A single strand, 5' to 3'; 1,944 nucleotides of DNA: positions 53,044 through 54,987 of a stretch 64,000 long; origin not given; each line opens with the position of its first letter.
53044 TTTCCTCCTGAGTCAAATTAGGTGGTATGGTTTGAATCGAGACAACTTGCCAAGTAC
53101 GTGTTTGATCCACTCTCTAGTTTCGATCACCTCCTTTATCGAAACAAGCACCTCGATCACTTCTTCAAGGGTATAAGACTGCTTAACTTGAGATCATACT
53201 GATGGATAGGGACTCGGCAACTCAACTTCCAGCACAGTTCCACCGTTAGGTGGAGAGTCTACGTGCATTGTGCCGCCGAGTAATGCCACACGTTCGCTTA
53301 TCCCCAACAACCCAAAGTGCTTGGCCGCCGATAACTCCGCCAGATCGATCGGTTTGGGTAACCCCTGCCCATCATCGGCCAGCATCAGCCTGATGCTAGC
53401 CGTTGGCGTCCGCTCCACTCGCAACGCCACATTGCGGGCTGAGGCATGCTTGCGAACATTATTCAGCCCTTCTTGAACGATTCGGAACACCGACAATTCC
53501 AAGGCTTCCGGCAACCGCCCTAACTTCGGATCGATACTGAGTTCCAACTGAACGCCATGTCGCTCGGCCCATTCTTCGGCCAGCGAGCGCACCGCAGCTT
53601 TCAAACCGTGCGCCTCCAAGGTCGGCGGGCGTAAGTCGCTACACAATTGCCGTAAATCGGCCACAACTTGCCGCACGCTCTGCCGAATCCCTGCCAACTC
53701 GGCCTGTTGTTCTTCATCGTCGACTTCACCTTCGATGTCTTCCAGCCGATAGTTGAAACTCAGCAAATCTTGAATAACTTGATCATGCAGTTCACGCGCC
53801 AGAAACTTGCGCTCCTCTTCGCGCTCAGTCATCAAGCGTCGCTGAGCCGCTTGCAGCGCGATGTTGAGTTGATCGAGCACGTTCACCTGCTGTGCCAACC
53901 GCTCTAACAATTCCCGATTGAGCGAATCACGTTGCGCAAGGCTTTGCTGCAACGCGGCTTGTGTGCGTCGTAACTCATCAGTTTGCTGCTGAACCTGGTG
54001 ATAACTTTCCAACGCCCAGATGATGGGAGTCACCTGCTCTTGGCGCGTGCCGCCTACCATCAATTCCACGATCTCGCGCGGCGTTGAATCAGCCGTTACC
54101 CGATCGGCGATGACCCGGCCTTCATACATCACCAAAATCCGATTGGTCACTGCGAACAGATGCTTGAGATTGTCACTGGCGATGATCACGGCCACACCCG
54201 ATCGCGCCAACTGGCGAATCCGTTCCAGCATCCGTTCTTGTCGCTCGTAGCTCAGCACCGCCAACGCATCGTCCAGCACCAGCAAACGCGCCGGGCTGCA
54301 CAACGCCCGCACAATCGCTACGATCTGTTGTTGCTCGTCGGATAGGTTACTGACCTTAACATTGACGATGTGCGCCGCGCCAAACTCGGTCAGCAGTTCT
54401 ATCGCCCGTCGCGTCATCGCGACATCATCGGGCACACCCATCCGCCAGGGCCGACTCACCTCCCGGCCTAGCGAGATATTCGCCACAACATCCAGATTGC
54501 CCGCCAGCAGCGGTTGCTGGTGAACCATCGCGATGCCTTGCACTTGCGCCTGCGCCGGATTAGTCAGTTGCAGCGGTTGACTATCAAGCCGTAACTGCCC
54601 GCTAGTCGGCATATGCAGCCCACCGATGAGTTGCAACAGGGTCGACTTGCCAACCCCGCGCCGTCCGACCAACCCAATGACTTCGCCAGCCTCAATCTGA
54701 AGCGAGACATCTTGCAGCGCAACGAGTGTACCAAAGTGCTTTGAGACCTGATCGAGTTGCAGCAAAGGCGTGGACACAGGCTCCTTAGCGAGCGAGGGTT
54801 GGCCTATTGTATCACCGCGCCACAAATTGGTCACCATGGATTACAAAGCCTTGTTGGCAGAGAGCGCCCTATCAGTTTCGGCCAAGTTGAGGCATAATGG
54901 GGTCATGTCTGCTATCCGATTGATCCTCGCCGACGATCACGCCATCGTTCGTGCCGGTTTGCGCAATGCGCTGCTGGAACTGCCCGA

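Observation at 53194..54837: Soluble histidine kinase whose sensor module is a degenerate ABC-transporter ATPase domain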

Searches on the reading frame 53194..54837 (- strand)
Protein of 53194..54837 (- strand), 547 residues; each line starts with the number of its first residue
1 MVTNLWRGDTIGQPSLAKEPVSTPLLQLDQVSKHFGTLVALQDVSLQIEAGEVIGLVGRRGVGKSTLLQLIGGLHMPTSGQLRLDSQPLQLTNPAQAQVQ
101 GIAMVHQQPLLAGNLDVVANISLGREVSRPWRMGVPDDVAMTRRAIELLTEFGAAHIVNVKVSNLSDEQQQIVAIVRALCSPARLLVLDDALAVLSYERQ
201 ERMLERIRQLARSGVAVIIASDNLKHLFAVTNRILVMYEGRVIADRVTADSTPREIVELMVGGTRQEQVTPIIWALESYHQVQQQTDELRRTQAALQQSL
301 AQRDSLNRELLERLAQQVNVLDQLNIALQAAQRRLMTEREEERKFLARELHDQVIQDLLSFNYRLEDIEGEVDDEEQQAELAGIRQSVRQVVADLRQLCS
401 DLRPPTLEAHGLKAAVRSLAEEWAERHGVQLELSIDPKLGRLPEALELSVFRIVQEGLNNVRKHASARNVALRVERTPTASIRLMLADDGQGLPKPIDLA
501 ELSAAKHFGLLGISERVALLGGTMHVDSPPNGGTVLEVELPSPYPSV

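Call 3: search_protein_families(library=pfam, proteins=[window:53194-54837:-], max_evalue=0.01)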
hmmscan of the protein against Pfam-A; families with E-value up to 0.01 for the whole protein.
window:53194-54837:- (547 aa): 4 families
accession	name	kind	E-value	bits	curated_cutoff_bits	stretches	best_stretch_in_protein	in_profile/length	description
PF00005.33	ABC_tran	-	2e-27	96.9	25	1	41-192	1-136/137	ABC transporter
PF07730.19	HisKA_3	-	7.3e-13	49.3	24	1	342-407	1-68/68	Histidine kinase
PF02518.31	HATPase_c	-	8e-09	36.4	26.4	1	448-542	4-109/111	Histidine kinase-, DNA gyrase B-, and HSP90-like ATPase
PF13581.12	HATPase_c_2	-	0.0055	17.1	27.4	0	414-498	9-83/127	Histidine kinase-like ATPase domain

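Call 4: search_protein_families(library=ncbifam, proteins=[window:53194-54837:-], max_evalue=0.01)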
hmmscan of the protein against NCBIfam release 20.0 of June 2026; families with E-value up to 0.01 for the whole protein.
window:53194-54837:- (547 aa): 193 families (the best 25 are shown)
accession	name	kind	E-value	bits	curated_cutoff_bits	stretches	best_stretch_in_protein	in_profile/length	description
NF041861.1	YtfR_transport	equivalog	3.9e-46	157.5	850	1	25-269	1-242/492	galactofuranose ABC transporter, ATP-binding protein YtfR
NF010069.0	PRK13549.1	equivalog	1.1e-44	152.7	699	1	23-263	3-242/513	xylose ABC transporter ATP-binding protein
TIGR02633.1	xylG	equivalog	3.6e-43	147.8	723.65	1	25-263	1-240/500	D-xylose ABC transporter ATP-binding protein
NF008442.0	PRK11288.1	equivalog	4.7e-43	147.2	689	1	22-264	4-244/504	L-arabinose ABC transporter ATP-binding protein AraG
NF047930.1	ABC_ATP_B6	equivalog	7e-42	143.7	670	1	25-288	2-262/510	putative B6 ABC transporter ATP-binding protein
NF008030.0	PRK10762.1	equivalog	4.9e-41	141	745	1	23-269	2-246/501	ribose ABC transporter ATP-binding protein RbsA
NF011967.0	PRK15439.1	equivalog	7.9e-40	136.7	586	1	22-274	8-252/510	autoinducer 2 ABC transporter ATP-binding protein LsrA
NF052443.1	SensHisKinMctS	equivalog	2.7e-39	134.8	700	1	328-542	236-448/457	two-component system sensor histidine kinase MctS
NF007253.0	PRK09700.1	equivalog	3.9e-39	134.6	772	1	23-268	3-249/510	D-allose ABC transporter ATP-binding protein AlsA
NF040905.2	GguA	equivalog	1.6e-38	132.4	810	1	25-263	1-240/500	multiple monosaccharide ABC transporter ATP-binding protein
NF006987.0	PRK09452.1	equivalog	1.1e-33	116.5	482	1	20-258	12-237/378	spermidine/putrescine ABC transporter ATP-binding protein PotA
NF008215.0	PRK10982.1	equivalog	1.6e-32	112.8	828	1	23-266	11-251/506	galactose/methyl galactoside ABC transporter ATP-binding protein MglA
NF008649.0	PRK11644.1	equivalog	2.6e-32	112.2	408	1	328-542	286-496/499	signal transduction histidine-protein kinase/phosphatase UhpB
TIGR02315.1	ABC_phnC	equivalog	1.4e-31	109.8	266.1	1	25-251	1-233/243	phosphonate ABC transporter ATP-binding protein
NF007027.0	PRK09493.1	equivalog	2.4e-31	108.9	379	1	26-246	2-218/240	glutamine ABC transporter ATP-binding protein GlnQ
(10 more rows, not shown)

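Call 5: find_homologous_proteins(query=window:53194-54837:-, max_evalue=0.00001)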
Query window:53194-54837:- (547 aa): 2733 proteins with E <= 0.00001 among 8000 candidates; the best 120 are listed.
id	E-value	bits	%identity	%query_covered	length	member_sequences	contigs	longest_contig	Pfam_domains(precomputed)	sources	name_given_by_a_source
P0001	0.0e+0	1159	99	100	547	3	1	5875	PF00005.34,PF07730.20,PF02518.32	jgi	-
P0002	3.7e-274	928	82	97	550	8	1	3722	PF00005.34,PF07730.20,PF02518.32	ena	-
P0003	8.9e-268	907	79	99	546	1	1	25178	PF00005.34,PF07730.20,PF02518.32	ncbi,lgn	-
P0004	2.3e-267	906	80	97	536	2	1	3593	PF00005.34,PF07730.20,PF02518.32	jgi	jgi:signal transduction histidine kinase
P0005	7.9e-267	904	80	96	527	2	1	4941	PF00005.34,PF07730.20,PF02518.32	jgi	jgi:signal transduction histidine kinase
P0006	4.2e-266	902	79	99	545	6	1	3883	PF00005.34,PF07730.20,PF02518.32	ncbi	-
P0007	1.4e-265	900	79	98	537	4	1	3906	PF00005.34,PF07730.20,PF02518.32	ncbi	-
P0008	1.9e-265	899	77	100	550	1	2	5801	PF00005.34,PF07730.20,PF02518.32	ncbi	-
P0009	2.3e-265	899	80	97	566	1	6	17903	PF00005.34,PF07730.20,PF02518.32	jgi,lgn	jgi:signal transduction histidine kinase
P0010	2.4e-265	899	79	99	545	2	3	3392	PF00005.34,PF07730.20,PF02518.32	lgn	-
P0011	2.6e-265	899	79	97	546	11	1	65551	PF00005.34,PF07730.20,PF02518.32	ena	-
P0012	3.9e-265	898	78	97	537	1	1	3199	PF00005.34,PF07730.20,PF02518.32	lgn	-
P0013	5.0e-265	898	78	97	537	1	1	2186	PF00005.34,PF07730.20,PF02518.32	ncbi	-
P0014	1.2e-264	897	78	99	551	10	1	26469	PF00005.34,PF07730.20,PF02518.32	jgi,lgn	jgi:signal transduction histidine kinase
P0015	4.2e-264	895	79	98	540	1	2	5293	PF00005.34,PF07730.20,PF02518.32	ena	-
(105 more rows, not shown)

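Call 12: find_related_loci(query=A1, collection=genome_contigs, flank=10000)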
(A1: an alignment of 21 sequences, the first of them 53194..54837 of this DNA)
Query A1 (547 aa) in genome_contigs; peptide patterns used: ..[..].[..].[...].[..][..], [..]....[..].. (x = any residue, [..] = any of these).
598 stretches matched a pattern; 492 encode a relative of the query (tblastn E <= 1e-3); the best 80 are kept; 80 distinct loci.
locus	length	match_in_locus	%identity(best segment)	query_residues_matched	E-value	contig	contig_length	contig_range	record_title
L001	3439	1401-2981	81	20-547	0e+0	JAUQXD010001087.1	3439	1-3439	MAG: Thermoflexales bacterium isolate BIN20 contig_240113, whole genome shotgun sequence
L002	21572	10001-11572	74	21-547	0e+0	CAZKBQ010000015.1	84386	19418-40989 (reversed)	MAG TPA_asm: uncultured Anaerolineae bacterium isolate SRP290908_co1_178 genome assembly, contig: NODE_256_length_84386_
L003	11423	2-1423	80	74-547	0e+0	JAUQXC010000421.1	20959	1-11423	MAG: Thermoflexales bacterium isolate BIN19 contig_133962, whole genome shotgun sequence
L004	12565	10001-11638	79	2-547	0e+0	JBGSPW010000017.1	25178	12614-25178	MAG: Thermoflexales bacterium isolate JTS-AC314 k141_3439771, whole genome shotgun sequence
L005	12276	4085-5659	62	22-545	0e+0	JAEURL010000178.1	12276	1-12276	MAG: Anaerolineales bacterium isolate new MAG-276 k141_2940801, whole genome shotgun sequence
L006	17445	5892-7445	64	31-547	0e+0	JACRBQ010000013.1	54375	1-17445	MAG: Chloroflexi bacterium isolate NC_groundwater_1624_Pr3_B-0.1um_63_24 SR-2_scaffold_141_328126, whole genome shotgun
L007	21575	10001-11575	59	24-547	0e+0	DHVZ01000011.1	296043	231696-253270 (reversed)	MAG TPA_asm: Anaerolineales bacterium UBA5195 UBA5195_contig_1806, whole genome shotgun sequence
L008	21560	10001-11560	59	21-539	0e+0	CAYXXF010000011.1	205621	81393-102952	MAG TPA_asm: uncultured Anaerolineales bacterium isolate SRP173033_co1_212 genome assembly, contig: NODE_53_length_20562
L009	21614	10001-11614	58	10-546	0e+0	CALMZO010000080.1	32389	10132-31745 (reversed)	MAG TPA_asm: uncultured Chloroflexi bacterium isolate SRR6670122_bin.22_CONCOCT_v1.1_MAG genome assembly, contig: ERZ534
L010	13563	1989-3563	58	25-547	0e+0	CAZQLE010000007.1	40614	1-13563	MAG TPA_asm: uncultured Anaerolineaceae bacterium isolate binchicken_co269_224 genome assembly, contig: NODE_797_length_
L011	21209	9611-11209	60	21-547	0e+0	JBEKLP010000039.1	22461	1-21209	MAG: Anaerolineales bacterium isolate SPRUCE 373 SPRUCE_373_39, whole genome shotgun sequence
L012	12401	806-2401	59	21-546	0e+0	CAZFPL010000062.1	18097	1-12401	MAG TPA_asm: uncultured Anaerolineales bacterium isolate binchicken_co33_397 genome assembly, contig: NODE_3338_length_1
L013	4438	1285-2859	60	25-547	0e+0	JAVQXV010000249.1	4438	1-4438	MAG: Anaerolineales bacterium isolate SKYGB_hs_bin36 NODE_21144_length_4438_cov_236.756788, whole genome shotgun sequenc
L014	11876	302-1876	57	25-547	0e+0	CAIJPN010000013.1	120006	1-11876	MAG: uncultured Anaerolineae bacterium isolate LaPlata-7m-b_bin-480 genome assembly, contig: bin-480:013/237, whole geno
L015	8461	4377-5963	58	21-547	0e+0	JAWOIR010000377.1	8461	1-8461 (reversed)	MAG: Anaerolineales bacterium isolate CWP5-2.bin.57 k191_1501897, whole genome shotgun sequence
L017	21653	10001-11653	58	6-547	0e+0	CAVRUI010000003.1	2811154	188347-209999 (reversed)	MAG: uncultured Chloroflexia bacterium isolate MFD02809.bin.2.197 genome assembly, contig: contig_88281, whole genome sh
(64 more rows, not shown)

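Call 21: search_protein_families(library=pfam, proteins=[L004:6719-7945:+, L004:7986-8783:+, L004:8780-9982:+, L002:7647-8759:+, L002:8555-9985:+, L007:4845-7022:+, L007:7051-8649:+, L007:8661-9884:+, L004:5610-6692:-], max_evalue=0.001)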
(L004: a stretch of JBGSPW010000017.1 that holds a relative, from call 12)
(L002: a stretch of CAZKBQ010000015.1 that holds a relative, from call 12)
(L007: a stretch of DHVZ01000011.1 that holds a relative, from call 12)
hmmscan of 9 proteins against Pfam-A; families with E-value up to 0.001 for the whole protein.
L004:6719-7945:+ (408 aa): 4 families
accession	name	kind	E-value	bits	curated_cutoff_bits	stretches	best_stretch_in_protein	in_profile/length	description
PF13407.12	Peripla_BP_4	-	6e-63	213.2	35.1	1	82-345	1-257/258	Periplasmic binding protein domain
PF13458.12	Peripla_BP_6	-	5.9e-07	29.9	31.7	1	120-313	49-237/343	Periplasmic binding protein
PF00532.27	Peripla_BP_1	-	3.3e-06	27.2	22.2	1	103-294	24-205/281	Periplasmic binding proteins and sugar binding domain of LacI family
PF13377.12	Peripla_BP_3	-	0.00013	22.6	26.5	0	214-296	15-100/167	Periplasmic binding protein-like domain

L004:7986-8783:+ (265 aa): 4 families
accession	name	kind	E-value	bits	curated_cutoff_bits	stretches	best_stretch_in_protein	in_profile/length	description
PF00005.33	ABC_tran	-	1.5e-27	97.3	25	1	27-180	3-137/137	ABC transporter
PF13304.12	AAA_21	-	1.2e-08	35.8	27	0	38-79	2-43/304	AAA domain, putative AbiEii toxin, Type IV TA system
PF02463.25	SMC_N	-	4e-07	30.1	40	1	136-223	121-210/220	RecF/RecN/SMC N terminal domain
PF13191.12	AAA_16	-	7.5e-05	23.7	32.6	1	31-148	21-104/167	AAA ATPase domain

L004:8780-9982:+ (400 aa): 1 family
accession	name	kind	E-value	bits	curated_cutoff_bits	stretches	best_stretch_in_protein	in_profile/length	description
PF02653.21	BPD_transp_2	-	6.1e-33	114.5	26.8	1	56-385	2-269/269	Branched-chain amino acid transport system / permease component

L002:7647-8759:+ (370 aa): 3 families
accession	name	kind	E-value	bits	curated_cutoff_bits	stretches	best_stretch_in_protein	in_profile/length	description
PF13407.12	Peripla_BP_4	-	2.1e-62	211.4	35.1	1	43-307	1-257/258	Periplasmic binding protein domain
PF13458.12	Peripla_BP_6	-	3.5e-05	24.1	31.7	1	84-273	51-235/343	Periplasmic binding protein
PF13377.12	Peripla_BP_3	-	0.00016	22.2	26.5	0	175-258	11-100/167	Periplasmic binding protein-like domain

L002:8555-9985:+ (476 aa): 1 family
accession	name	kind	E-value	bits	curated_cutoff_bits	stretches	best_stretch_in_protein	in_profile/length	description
PF02653.21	BPD_transp_2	-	1.7e-32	113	26.8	1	132-460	2-268/269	Branched-chain amino acid transport system / permease component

L007:4845-7022:+ (725 aa): 5 families
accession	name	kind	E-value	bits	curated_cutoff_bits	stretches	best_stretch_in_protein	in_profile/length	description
PF13407.12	Peripla_BP_4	-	2.4e-90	303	35.1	2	391-676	1-257/258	Periplasmic binding protein domain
PF00532.27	Peripla_BP_1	-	9.8e-19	68.3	22.2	2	391-512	4-123/281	Periplasmic binding proteins and sugar binding domain of LacI family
PF13380.12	CoA_binding_2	-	7.8e-05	23.5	22.8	0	434-473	69-106/116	CoA binding domain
PF01548.23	DEDD_Tnp_IS110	-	0.00011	22.4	29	0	582-649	27-93/155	Transposase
PF01225.30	Mur_ligase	-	0.00013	22.7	21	0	427-477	27-85/95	Mur ligase family, catalytic domain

L007:7051-8649:+ (532 aa): 4 families
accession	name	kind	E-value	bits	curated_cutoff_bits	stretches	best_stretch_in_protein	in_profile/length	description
PF00005.33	ABC_tran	-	2.1e-50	171.3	25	2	45-198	1-137/137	ABC transporter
PF13304.12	AAA_21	-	1.3e-13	52.1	27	1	57-158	1-95/304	AAA domain, putative AbiEii toxin, Type IV TA system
PF09818.15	ABC_ATPase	-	9.1e-05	22.1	23.2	0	190-246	190-250/283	P-loop domain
PF02463.25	SMC_N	-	0.00022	21.2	40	1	54-240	23-210/220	RecF/RecN/SMC N terminal domain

L007:8661-9884:+ (407 aa): 1 family
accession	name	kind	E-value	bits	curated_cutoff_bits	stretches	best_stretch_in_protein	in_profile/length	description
PF02653.21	BPD_transp_2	-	2e-30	106.3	26.8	1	56-396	1-268/269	Branched-chain amino acid transport system / permease component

L004:5610-6692:- (360 aa): 4 families
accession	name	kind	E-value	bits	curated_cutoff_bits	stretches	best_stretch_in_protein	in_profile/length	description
PF00072.30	Response_reg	-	1.5e-36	125.4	30.2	2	15-126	1-110/111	Response regulator receiver domain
PF00196.25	GerE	-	2.3e-14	53.2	23.5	1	159-213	2-56/57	Bacterial regulatory proteins, luxR family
PF08281.18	Sigma70_r4_2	-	1.1e-06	28.6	25.7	1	156-199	7-51/54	Sigma-70, region 4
PF14493.12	HTH_40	-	6.1e-05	23.7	27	1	167-201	5-39/89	Helix-turn-helix domain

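Call 24: search_protein_representatives(protein=window:53194-54837:-)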
Query: 547 residues. Proteins with E-value up to 0.001 (for the whole library): 620573; up to 1e-10: 207456; up to 1e-30: 7023. The best 150 are listed.
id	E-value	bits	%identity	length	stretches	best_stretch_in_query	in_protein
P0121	4.5e-176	602.9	54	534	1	24-547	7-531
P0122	1.2e-154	532.2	47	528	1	23-545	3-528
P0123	1.3e-135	469.4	53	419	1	133-545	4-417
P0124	1.4e-127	443.0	44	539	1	24-543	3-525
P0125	6.3e-112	391.3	51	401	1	160-543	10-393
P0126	1.0e-110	387.3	41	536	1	26-542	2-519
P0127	2.3e-99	349.9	64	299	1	78-366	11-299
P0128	4.7e-97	342.3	46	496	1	98-480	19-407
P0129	3.3e-84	299.9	38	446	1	26-429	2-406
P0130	6.9e-83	295.5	50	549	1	21-326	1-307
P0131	4.7e-72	259.8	70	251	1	188-369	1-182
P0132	2.5e-68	247.5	53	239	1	321-543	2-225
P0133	6.6e-64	232.9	42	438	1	24-314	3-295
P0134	4.9e-62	226.8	34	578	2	11-262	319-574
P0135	5.3e-62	226.6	50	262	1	20-259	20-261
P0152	1.7e-56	208.5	33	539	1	16-543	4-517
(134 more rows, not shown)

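Call 26: search_solved_structures(query=window:53194-54837:-, max_evalue=1e-10)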
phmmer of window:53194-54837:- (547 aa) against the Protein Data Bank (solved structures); distinct sequences matched with E-value up to 1e-10: 345 (the best 60 are shown).
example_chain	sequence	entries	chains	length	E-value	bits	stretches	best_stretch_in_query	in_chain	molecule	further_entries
8zpx_B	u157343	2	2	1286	4.8e-32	114.6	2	40-227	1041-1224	ABC transporter B family member 1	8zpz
9juj_A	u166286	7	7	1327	5.6e-32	114.4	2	40-227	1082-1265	ABC transporter B family member 1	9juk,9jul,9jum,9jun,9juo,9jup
8zq4_B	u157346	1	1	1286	2e-31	112.5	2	40-227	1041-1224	ABC transporter B family member 1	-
7niu_A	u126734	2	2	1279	3.8e-30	108.4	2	39-242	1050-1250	Isoform 2 of Phosphatidylcholine translocator ABCB4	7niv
6ujt_A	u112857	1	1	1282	6e-30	107.7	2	41-255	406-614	ATP-dependent translocase ABCB1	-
6ujw_A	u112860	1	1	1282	6.1e-30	107.7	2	41-255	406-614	ATP-dependent translocase ABCB1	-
6ujp_A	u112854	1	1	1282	6.1e-30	107.7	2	41-255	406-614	ATP-dependent translocase ABCB1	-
6ujs_A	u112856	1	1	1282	6.1e-30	107.7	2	41-255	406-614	ATP-dependent translocase ABCB1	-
6ujr_A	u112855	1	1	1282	6.1e-30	107.7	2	41-255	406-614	ATP-dependent translocase ABCB1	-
4m1m_A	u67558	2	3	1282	6.1e-30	107.7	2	41-255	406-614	Multidrug resistance protein 1A | ATP-dependent translocase ABCB1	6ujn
4m2s_A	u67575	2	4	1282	6.1e-30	107.7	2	41-255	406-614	Multidrug resistance protein 1A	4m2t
6q81_A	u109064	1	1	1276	6.1e-30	107.7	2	41-255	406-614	P-glycoprotein (ABCB1)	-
5kpi_A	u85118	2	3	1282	6.1e-30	107.7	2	41-255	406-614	Multidrug resistance protein 1A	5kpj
4q9h_A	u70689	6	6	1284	6.1e-30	107.7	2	41-255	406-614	Multidrug resistance protein 1A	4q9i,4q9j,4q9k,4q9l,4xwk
3g5u_A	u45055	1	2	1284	6.1e-30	107.7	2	41-255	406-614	Multidrug resistance protein 1a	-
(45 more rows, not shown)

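Call 30: search_protein_families(library=pfam, proteins=[L017:5649-6734:+, L017:6827-7684:+, L017:7644-8684:+, L017:8703-9335:+, L017:11837-13747:+, L005:1529-2839:+, L005:2773-4062:+, L005:5820-6530:+, L005:6675-8135:+, L005:8983-10443:+], max_evalue=0.001)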
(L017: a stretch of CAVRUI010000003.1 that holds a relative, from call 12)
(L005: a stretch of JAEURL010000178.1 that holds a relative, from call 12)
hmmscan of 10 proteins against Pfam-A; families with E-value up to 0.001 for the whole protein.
L017:5649-6734:+ (361 aa): 2 families
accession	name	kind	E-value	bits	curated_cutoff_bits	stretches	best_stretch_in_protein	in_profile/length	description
PF13407.12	Peripla_BP_4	-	1.4e-31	110.5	35.1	1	67-321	2-247/258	Periplasmic binding protein domain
PF00532.27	Peripla_BP_1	-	3.9e-07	30.3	22.2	1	83-285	20-213/281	Periplasmic binding proteins and sugar binding domain of LacI family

L017:6827-7684:+ (285 aa): 2 families
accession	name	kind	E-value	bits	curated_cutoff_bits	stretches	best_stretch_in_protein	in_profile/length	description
PF00005.33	ABC_tran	-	2.5e-30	106.3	25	1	38-191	1-136/137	ABC transporter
PF13304.12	AAA_21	-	4.2e-06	27.5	27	0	51-69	2-20/304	AAA domain, putative AbiEii toxin, Type IV TA system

L017:7644-8684:+ (346 aa): 1 family
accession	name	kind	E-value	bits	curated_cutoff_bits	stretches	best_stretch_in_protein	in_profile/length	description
PF02653.21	BPD_transp_2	-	9.4e-38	130.3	26.8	1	61-334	3-268/269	Branched-chain amino acid transport system / permease component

L017:8703-9335:+ (210 aa): 0 families

L017:11837-13747:+ (636 aa): 3 families
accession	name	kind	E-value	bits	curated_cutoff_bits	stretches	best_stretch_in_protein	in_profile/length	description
PF13185.12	GAF_2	-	2.2e-23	83.4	28.6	2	34-175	3-136/136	GAF domain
PF01590.32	GAF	-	1.4e-15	58.4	22.4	2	41-174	4-133/133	GAF domain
PF13492.12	GAF_3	-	1.5e-08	35.5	27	1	61-176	23-129/129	GAF domain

L005:1529-2839:+ (436 aa): 3 families
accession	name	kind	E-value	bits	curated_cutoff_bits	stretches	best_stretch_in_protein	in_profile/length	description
PF13407.12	Peripla_BP_4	-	6.2e-58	196.8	35.1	1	106-367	1-257/258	Periplasmic binding protein domain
PF00532.27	Peripla_BP_1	-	5.5e-11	42.9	22.2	1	105-316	3-205/281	Periplasmic binding proteins and sugar binding domain of LacI family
PF13458.12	Peripla_BP_6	-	1.8e-05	25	31.7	1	145-330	49-232/343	Periplasmic binding protein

L005:2773-4062:+ (429 aa): 1 family
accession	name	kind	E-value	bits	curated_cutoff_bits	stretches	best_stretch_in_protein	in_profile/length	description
PF02653.21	BPD_transp_2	-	2.9e-25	89.3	26.8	1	80-412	2-267/269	Branched-chain amino acid transport system / permease component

L005:5820-6530:+ (236 aa): 2 families
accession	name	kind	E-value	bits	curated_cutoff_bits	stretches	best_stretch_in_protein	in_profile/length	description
PF02310.24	B12-binding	-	1.8e-27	96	32.1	1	114-226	2-120/121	B12 binding domain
PF02607.22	B12-binding_2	-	5.3e-21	75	23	1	26-99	2-74/74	B12 binding domain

L005:6675-8135:+ (486 aa): 1 family
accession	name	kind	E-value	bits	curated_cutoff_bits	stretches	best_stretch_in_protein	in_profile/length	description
PF06253.16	MTTB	-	1.5e-86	290.8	25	1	7-477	25-494/500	Trimethylamine methyltransferase (MTTB)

L005:8983-10443:+ (486 aa): 1 family
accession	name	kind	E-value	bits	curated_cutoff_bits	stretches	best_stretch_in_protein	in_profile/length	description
PF06253.16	MTTB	-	4.3e-93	312.4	25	1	2-459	29-489/500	Trimethylamine methyltransferase (MTTB)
